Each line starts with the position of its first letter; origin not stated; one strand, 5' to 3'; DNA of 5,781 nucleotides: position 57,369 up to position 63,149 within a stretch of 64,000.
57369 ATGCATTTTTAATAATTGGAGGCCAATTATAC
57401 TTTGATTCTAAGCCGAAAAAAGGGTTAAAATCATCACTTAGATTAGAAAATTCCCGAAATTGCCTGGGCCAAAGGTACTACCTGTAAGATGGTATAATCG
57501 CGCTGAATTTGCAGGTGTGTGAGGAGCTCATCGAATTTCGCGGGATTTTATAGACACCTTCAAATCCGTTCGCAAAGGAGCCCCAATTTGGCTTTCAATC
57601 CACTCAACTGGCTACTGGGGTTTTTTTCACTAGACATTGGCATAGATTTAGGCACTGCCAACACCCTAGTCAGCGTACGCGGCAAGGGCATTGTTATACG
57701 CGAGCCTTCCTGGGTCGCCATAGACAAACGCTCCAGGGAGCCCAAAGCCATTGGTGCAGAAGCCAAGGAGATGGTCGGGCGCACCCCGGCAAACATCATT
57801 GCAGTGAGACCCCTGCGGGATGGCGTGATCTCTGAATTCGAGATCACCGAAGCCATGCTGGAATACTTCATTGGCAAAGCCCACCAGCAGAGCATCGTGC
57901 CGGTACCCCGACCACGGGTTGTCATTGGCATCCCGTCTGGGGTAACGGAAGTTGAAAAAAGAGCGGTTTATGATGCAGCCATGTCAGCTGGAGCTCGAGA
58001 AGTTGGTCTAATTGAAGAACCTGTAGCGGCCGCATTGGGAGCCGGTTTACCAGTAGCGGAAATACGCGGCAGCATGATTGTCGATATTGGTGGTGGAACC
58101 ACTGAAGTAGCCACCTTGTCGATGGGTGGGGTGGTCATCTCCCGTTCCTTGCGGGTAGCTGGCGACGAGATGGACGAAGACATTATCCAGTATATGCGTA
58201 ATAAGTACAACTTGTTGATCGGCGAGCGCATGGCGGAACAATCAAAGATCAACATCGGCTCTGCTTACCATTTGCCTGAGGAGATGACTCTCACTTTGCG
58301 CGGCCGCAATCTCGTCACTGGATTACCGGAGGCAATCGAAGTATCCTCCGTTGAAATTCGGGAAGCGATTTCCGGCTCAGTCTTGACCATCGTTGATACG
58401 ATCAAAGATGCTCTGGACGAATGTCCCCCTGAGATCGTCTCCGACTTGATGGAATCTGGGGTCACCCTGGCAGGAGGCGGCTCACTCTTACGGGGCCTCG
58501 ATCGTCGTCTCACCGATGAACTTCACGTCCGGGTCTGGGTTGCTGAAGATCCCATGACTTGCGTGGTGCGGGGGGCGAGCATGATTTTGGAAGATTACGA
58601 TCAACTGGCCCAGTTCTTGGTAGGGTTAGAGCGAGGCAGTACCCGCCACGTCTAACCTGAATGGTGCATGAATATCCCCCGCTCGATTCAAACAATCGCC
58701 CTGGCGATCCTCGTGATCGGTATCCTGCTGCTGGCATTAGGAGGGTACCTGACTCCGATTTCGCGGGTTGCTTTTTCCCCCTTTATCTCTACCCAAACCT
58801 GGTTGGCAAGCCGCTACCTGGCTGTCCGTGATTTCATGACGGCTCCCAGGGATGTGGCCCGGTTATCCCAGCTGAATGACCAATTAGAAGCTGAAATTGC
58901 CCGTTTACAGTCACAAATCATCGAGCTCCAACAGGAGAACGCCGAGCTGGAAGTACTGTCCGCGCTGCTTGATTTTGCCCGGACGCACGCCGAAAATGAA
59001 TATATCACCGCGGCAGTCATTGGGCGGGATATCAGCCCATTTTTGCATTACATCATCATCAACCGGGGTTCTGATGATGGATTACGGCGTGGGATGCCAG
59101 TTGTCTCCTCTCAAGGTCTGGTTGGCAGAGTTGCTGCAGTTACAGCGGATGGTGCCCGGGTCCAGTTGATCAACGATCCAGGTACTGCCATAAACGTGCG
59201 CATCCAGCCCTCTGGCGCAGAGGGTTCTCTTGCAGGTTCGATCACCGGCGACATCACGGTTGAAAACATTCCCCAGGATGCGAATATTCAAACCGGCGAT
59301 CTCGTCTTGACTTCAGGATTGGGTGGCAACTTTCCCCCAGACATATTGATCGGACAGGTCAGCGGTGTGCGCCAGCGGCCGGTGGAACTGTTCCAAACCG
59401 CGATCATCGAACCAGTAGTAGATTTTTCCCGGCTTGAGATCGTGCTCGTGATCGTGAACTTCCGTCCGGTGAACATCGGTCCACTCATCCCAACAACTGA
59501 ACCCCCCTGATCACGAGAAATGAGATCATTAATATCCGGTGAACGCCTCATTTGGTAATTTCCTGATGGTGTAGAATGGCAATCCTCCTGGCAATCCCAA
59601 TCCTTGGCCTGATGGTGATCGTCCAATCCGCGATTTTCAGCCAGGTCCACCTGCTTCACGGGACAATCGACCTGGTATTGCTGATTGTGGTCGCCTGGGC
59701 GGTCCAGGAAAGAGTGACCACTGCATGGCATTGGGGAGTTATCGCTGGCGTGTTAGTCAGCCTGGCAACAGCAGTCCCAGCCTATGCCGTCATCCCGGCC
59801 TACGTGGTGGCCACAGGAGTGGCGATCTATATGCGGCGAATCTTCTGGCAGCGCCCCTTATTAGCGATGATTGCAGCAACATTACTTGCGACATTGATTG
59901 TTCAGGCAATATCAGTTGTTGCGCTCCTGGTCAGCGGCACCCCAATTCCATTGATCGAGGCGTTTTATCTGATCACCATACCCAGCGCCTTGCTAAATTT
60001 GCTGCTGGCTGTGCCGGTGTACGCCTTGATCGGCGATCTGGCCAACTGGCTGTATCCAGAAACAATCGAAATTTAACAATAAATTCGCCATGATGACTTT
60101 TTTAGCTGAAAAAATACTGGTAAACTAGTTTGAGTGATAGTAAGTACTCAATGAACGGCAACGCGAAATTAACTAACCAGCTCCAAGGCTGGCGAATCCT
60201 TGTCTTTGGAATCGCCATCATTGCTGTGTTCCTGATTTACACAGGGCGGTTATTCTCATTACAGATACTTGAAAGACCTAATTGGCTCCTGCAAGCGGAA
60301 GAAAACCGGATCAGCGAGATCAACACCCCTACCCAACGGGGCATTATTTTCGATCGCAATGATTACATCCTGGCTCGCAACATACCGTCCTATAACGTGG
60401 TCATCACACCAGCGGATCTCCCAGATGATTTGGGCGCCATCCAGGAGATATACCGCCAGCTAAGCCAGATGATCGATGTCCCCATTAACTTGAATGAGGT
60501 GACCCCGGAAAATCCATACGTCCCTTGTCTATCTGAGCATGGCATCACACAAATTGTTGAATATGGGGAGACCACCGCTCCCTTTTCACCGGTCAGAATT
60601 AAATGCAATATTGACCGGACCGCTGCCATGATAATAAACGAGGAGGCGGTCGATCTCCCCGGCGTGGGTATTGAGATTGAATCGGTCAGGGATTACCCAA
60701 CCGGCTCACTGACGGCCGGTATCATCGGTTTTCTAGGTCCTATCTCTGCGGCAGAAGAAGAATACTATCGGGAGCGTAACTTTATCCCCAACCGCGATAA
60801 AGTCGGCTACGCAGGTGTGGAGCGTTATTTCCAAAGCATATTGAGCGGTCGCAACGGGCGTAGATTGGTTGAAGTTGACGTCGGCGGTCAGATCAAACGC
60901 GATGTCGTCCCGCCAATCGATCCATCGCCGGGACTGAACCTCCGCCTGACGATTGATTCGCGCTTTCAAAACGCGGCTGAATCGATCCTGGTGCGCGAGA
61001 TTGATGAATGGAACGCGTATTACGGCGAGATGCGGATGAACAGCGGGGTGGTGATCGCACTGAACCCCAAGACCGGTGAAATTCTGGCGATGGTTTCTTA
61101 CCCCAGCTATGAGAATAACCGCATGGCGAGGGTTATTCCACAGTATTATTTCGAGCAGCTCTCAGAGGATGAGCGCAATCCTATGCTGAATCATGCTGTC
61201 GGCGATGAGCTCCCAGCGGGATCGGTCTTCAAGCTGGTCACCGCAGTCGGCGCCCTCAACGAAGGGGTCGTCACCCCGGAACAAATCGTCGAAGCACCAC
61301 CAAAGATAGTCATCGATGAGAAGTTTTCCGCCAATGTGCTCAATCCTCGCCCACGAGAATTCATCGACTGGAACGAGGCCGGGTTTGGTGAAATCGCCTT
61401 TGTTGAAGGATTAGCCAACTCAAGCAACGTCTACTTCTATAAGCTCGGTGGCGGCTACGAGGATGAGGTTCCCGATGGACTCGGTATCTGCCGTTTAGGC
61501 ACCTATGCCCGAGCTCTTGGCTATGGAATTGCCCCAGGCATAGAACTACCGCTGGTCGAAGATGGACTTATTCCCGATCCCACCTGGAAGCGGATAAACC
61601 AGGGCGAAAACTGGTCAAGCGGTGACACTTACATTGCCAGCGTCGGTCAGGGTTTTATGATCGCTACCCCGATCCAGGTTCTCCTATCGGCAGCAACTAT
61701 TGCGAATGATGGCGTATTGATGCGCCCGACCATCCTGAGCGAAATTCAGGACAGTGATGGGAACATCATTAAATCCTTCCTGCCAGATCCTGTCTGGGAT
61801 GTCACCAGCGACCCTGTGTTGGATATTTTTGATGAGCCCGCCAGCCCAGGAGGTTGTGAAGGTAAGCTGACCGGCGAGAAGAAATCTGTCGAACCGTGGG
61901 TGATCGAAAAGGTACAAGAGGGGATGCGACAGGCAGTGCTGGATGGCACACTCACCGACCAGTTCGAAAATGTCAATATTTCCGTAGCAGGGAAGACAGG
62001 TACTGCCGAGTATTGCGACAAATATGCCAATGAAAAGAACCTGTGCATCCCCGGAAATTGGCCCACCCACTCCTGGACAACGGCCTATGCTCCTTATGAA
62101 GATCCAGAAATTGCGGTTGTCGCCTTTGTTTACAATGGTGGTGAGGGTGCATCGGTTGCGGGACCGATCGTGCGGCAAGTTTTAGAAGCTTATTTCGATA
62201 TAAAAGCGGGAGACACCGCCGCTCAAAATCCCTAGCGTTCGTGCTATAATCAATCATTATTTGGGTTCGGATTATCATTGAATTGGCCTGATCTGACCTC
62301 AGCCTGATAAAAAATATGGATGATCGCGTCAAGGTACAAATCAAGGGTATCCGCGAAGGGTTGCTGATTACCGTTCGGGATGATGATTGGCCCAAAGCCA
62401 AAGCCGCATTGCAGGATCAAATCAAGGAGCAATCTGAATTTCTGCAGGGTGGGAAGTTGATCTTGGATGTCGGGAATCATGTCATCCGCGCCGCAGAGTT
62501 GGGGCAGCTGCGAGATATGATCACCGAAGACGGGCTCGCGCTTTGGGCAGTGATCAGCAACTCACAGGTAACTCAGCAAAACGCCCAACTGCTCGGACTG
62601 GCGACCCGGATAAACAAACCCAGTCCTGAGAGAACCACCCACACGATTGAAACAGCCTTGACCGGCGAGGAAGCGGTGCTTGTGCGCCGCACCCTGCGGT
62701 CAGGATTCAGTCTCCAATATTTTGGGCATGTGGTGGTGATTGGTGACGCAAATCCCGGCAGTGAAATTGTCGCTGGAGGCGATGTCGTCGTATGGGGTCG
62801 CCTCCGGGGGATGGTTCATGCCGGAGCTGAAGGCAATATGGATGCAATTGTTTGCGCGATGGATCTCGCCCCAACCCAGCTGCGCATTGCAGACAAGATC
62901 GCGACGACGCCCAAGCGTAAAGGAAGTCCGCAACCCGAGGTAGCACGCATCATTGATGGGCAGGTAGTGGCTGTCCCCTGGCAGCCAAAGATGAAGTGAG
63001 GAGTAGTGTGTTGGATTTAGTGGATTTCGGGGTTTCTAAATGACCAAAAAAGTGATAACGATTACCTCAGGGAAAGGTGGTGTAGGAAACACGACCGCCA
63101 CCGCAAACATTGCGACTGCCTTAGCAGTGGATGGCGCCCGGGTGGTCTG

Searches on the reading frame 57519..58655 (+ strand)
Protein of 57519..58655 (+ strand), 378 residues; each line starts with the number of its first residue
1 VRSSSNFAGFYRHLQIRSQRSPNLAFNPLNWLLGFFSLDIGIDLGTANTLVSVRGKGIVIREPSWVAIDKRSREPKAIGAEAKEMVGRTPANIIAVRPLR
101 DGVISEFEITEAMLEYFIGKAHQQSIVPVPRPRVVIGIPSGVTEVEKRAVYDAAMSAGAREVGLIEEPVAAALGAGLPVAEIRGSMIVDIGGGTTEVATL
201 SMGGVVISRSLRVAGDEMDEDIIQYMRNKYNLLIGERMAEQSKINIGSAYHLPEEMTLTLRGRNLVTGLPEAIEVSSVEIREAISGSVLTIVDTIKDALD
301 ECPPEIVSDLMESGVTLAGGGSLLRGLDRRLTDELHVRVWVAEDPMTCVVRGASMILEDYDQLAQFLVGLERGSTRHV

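Call 53: search_protein_families(library=pfam, proteins=[window:57519-58655:+], max_evalue=0.00001)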
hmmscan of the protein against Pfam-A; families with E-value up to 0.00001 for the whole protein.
window:57519-58655:+ (378 aa): 4 families
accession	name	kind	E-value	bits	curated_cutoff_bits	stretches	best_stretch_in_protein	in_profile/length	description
PF06723.19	MreB_Mbl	-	4.5e-135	450.1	27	1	39-363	3-325/327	MreB/Mbl protein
PF00022.25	Actin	-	3.5e-14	52.6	27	1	241-337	253-351/410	Actin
PF00012.26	HSP70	-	2.6e-12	46.2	20.6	1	133-231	135-239/599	Hsp70 protein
PF14450.12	FtsA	-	2.2e-09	38.2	31.8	1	187-343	2-111/127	Cell division protein FtsA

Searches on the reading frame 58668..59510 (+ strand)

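Call 53: search_protein_families(library=pfam, proteins=[window:58668-59510:+], max_evalue=0.00001)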
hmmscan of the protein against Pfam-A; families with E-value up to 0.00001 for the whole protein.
window:58668-59510:+ (280 aa): 1 family
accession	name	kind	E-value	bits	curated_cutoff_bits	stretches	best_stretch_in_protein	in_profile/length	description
PF04085.20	MreC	-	6.5e-46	156.2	28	1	117-262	1-146/147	Rod shape-determining protein MreC, barrel core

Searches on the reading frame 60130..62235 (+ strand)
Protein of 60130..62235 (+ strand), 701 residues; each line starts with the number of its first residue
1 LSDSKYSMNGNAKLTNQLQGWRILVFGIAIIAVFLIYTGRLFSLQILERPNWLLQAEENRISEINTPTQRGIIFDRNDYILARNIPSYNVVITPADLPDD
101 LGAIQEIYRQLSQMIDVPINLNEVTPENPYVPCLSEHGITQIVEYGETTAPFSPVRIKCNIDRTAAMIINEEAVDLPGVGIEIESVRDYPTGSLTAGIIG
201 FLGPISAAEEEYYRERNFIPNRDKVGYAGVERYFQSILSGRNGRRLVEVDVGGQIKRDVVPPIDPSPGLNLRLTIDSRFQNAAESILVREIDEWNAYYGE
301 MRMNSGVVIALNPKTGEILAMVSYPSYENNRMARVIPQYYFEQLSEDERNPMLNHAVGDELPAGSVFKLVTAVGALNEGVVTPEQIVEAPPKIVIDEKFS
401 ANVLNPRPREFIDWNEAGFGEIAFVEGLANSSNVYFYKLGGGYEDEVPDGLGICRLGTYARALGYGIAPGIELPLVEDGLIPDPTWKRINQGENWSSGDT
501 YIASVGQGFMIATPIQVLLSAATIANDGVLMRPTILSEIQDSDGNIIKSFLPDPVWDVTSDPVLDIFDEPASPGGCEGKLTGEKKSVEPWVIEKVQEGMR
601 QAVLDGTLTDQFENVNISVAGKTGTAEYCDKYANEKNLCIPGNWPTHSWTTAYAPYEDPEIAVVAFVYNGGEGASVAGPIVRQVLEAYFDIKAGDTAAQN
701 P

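Call 53: search_protein_families(library=pfam, proteins=[window:60130-62235:+], max_evalue=0.00001)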
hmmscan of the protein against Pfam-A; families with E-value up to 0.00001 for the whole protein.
window:60130-62235:+ (701 aa): 2 families
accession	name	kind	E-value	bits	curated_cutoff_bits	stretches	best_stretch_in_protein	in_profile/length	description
PF00905.27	Transpeptidase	-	2e-49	168.9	22.1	1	306-686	1-299/299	Penicillin binding protein transpeptidase domain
PF03717.20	PBP_dimer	-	1.2e-30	107.7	24.4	1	66-257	2-177/180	Penicillin-binding Protein dimerisation domain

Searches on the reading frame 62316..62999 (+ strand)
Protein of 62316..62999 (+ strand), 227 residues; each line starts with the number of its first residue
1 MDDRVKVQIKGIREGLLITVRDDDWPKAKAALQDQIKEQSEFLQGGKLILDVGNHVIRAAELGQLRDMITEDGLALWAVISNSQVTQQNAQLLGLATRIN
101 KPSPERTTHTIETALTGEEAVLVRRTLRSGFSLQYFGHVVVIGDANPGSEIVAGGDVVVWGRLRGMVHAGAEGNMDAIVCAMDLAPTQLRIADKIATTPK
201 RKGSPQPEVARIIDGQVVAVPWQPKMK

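Call 53: search_protein_families(library=pfam, proteins=[window:62316-62999:+], max_evalue=0.00001)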
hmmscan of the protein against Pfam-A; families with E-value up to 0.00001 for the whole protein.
window:62316-62999:+ (227 aa): 2 families
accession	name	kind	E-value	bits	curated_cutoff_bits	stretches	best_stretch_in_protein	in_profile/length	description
PF03775.22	MinC_C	-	3.5e-29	101.2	33.2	1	123-214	2-95/102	Septum formation inhibitor MinC, C-terminal domain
PF05209.18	MinC_N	-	1e-11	45.2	27.3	1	7-75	1-70/71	Septum formation inhibitor MinC, N-terminal domain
